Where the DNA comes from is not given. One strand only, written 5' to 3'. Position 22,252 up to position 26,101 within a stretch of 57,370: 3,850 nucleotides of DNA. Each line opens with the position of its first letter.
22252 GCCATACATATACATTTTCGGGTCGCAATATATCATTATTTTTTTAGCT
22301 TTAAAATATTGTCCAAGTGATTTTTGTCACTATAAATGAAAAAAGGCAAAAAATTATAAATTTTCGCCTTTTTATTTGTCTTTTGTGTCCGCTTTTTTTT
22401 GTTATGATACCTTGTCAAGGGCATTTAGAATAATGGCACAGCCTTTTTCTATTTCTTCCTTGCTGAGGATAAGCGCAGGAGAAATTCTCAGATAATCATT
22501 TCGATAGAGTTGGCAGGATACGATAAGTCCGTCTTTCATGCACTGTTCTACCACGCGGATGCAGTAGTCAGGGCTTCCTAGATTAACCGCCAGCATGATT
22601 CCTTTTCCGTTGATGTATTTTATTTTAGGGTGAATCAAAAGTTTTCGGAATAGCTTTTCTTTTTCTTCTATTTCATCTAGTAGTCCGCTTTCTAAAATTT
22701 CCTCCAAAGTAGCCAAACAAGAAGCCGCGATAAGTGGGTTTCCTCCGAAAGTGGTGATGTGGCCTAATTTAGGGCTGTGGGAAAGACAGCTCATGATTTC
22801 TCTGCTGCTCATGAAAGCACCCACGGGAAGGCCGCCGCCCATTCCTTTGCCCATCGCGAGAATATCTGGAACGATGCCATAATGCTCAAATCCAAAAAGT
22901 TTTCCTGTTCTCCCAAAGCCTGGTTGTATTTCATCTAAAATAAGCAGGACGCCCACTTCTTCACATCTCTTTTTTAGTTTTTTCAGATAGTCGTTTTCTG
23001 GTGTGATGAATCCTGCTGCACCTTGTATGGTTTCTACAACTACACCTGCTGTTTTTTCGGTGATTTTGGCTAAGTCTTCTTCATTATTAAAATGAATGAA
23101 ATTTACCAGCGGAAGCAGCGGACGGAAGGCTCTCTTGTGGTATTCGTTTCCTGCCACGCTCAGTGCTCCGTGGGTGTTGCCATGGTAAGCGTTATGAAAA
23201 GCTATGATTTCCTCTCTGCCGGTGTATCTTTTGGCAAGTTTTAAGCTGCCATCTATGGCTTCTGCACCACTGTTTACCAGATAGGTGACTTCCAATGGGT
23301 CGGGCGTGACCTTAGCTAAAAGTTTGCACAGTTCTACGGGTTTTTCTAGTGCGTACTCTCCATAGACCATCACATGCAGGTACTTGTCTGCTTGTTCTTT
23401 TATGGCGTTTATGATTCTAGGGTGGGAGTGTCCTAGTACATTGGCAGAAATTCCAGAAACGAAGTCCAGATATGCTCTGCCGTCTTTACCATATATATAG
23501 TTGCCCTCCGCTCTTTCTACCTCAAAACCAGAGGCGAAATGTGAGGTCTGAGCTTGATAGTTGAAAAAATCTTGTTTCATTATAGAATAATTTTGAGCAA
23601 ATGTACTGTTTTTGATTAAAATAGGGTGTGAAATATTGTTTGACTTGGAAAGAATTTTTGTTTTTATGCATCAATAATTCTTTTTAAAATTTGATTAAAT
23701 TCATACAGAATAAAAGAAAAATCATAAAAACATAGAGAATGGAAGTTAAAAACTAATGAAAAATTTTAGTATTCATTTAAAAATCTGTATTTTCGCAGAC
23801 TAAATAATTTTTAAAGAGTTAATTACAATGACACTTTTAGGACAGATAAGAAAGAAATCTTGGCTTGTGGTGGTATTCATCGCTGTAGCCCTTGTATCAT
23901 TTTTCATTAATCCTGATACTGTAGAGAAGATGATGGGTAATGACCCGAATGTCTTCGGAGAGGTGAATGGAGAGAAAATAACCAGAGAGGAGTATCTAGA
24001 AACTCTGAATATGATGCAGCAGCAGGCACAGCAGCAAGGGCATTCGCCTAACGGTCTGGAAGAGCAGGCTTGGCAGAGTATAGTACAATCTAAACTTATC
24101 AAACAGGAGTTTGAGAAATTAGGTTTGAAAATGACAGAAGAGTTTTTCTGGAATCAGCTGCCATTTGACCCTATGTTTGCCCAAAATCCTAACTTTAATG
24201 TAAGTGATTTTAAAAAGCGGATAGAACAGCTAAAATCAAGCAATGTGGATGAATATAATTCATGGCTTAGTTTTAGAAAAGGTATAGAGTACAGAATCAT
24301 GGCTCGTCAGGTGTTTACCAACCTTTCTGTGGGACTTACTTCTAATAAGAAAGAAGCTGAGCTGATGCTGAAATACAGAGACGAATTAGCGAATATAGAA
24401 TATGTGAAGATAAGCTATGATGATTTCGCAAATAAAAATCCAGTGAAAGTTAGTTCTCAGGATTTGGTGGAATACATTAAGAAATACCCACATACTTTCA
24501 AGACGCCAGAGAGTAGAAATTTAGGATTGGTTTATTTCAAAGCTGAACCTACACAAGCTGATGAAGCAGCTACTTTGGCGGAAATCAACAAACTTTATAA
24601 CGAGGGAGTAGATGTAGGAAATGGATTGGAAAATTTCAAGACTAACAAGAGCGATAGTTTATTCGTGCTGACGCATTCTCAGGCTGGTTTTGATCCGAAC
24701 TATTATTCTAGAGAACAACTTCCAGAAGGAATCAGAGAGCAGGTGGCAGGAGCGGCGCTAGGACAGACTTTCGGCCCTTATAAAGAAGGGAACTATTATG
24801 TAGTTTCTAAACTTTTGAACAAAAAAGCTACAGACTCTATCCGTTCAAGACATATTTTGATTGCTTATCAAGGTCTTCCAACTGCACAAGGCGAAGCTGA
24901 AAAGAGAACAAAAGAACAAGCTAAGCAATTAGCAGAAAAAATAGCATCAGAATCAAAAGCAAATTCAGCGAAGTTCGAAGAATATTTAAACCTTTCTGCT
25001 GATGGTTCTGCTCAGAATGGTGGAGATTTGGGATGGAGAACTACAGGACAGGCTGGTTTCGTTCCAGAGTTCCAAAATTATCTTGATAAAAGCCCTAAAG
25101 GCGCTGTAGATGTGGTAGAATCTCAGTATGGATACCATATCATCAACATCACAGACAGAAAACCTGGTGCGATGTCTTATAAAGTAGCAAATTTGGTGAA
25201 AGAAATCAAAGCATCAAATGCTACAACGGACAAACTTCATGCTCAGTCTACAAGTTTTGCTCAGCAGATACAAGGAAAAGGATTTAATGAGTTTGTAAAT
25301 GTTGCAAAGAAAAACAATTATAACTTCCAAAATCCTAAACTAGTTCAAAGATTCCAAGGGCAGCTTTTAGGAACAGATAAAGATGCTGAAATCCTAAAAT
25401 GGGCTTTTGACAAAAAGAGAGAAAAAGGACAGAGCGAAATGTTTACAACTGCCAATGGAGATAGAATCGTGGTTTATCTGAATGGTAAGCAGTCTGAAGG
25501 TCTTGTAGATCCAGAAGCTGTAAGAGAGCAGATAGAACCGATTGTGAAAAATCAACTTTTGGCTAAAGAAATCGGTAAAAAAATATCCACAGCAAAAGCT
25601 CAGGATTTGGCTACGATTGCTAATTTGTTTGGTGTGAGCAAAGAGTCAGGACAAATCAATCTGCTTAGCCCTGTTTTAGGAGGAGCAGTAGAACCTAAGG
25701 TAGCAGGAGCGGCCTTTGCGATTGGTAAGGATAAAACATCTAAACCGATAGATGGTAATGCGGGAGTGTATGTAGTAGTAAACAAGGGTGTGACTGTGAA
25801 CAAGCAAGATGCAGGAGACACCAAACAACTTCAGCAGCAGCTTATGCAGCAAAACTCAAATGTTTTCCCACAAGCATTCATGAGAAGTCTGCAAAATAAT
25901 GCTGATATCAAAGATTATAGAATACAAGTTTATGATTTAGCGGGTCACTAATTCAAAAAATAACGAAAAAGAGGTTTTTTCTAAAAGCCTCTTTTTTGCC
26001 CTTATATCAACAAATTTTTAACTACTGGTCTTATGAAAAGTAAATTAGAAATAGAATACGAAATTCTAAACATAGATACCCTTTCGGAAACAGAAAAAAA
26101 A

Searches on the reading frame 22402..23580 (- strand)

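Call 61: search_protein_families(library=pfam, proteins=[window:22402-23580:-], max_evalue=0.00001)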
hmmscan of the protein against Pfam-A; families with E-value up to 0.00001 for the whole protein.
window:22402-23580:- (392 aa): 2 families
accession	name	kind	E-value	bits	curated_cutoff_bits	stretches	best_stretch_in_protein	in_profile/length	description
PF00202.27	Aminotran_3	-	1e-97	327.8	30.5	1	19-388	11-403/403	Aminotransferase class-III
PF00155.27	Aminotran_1_2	-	3.2e-09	36.9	19.7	1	54-383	20-360/361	Aminotransferase class I and II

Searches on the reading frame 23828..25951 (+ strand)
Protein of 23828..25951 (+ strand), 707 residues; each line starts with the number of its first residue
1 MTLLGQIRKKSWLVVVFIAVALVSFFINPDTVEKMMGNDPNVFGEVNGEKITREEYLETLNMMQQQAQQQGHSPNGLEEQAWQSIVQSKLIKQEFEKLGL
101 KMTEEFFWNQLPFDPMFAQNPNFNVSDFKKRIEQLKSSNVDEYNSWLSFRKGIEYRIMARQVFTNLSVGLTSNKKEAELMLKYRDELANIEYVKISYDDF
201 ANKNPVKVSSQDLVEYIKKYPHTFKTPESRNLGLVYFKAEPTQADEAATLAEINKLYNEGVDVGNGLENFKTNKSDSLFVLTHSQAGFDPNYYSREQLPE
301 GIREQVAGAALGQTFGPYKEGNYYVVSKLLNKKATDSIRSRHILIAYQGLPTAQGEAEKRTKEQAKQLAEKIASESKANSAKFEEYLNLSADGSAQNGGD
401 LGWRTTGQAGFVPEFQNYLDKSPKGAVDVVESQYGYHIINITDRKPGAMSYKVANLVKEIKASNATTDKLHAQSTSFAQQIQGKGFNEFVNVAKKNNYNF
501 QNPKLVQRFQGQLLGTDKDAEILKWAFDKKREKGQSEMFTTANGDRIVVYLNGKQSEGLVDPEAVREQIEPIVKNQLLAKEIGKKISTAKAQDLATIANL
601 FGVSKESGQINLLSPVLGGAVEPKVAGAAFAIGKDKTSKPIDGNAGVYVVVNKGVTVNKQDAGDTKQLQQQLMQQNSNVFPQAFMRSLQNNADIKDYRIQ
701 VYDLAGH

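Call 61: search_protein_families(library=pfam, proteins=[window:23828-25951:+], max_evalue=0.00001)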
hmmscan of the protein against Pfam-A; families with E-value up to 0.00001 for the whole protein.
window:23828-25951:+ (707 aa): 5 families
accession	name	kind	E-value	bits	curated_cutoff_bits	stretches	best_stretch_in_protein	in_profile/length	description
PF13623.11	SurA_N_2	-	1.1e-24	87.3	28.5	1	4-130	1-143/145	SurA-like N-terminal domain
PF13616.12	Rotamase_3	-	6.4e-23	81.9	22.5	1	326-445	3-116/116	PPIC-type PPIASE domain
PF00639.27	Rotamase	-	1.9e-20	74.1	21.7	1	342-443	1-97/97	PPIC-type PPIASE domain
PF13145.12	Rotamase_2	-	1.8e-16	61.5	27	0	208-333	1-109/121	PPIC-type PPIASE domain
PF13624.11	SurA_N_3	-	5.8e-16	59.2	27.2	1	7-137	5-143/162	SurA-like N-terminal domain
